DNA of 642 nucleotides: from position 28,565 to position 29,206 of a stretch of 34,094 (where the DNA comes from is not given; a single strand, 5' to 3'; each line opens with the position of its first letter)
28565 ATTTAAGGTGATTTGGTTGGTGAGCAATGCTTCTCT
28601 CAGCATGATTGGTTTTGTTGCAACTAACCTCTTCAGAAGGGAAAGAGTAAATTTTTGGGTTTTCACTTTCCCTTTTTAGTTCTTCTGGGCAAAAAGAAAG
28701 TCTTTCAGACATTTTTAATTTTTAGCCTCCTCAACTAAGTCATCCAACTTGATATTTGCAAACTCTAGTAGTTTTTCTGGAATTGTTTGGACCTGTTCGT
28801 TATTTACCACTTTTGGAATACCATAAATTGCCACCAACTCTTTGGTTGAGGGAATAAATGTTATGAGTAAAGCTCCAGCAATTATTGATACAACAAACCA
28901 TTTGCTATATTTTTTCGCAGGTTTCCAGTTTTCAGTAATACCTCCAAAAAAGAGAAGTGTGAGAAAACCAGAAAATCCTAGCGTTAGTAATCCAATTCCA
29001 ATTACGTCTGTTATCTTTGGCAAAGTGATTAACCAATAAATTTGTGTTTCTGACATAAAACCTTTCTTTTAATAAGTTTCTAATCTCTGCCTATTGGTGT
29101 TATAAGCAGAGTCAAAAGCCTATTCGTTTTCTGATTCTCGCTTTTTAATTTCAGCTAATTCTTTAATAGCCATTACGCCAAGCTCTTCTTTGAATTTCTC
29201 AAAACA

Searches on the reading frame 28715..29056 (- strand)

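Call 16: search_protein_families(library=pfam, proteins=[window:28715-29056:-], max_evalue=0.01)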
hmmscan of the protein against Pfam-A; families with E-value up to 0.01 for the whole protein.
window:28715-29056:- (113 aa): 0 families

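Call 31: search_protein_families(library=phrogs, proteins=[window:28715-29056:-], max_evalue=0.01)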
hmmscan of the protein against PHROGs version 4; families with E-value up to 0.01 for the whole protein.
window:28715-29056:- (113 aa): 1 family
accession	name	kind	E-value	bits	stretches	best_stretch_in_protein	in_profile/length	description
phrog_3878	-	unknown function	1.3e-08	36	1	6-112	7-122/129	-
